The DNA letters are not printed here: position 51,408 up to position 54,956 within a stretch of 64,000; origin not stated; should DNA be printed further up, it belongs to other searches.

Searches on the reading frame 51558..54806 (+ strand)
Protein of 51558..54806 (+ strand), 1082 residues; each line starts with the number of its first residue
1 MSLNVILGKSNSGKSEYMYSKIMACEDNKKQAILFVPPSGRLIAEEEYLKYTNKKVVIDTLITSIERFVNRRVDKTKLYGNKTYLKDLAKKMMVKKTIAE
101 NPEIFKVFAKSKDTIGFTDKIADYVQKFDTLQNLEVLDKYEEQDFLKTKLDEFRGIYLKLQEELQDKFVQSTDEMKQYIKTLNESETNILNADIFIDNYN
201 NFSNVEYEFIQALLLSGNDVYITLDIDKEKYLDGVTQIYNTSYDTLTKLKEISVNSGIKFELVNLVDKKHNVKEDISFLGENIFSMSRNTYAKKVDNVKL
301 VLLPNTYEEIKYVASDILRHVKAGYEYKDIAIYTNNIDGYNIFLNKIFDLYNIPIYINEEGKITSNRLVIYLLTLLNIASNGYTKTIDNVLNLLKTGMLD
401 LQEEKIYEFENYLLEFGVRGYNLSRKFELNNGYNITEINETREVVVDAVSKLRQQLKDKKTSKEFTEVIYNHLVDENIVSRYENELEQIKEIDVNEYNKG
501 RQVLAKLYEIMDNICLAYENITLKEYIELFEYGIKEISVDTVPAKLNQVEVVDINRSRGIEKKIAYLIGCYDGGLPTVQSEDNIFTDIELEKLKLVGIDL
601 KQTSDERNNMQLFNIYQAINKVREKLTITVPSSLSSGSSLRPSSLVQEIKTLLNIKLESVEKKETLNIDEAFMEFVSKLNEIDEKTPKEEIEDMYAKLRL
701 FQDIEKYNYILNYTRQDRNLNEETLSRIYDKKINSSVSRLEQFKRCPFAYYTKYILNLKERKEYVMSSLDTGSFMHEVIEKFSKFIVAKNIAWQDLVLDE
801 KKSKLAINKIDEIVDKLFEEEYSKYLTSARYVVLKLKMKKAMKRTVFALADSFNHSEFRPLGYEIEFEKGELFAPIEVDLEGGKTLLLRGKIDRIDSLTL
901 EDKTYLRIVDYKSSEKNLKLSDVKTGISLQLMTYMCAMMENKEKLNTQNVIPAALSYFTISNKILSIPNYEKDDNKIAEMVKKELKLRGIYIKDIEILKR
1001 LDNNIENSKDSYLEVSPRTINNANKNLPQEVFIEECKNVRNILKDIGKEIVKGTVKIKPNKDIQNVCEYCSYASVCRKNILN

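Call 53: search_protein_families(library=ncbifam, proteins=[window:51558-54806:+], max_evalue=0.00001)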
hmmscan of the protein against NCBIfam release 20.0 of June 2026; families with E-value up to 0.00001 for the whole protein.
window:51558-54806:+ (1082 aa): 3 families
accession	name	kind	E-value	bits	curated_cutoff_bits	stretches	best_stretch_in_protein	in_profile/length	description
TIGR02773.1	addB_Gpos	equivalog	6e-188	626.9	903.7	1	1-1077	1-1127/1159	helicase-exonuclease AddAB subunit AddB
TIGR02774.1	rexB_recomb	equivalog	1.3e-48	166.1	718.35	1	79-1013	74-1000/1076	ATP-dependent nuclease subunit B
TIGR02786.1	addB_alphas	equivalog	2.8e-09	35.6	486.5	1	735-969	752-957/1024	double-strand break repair protein AddB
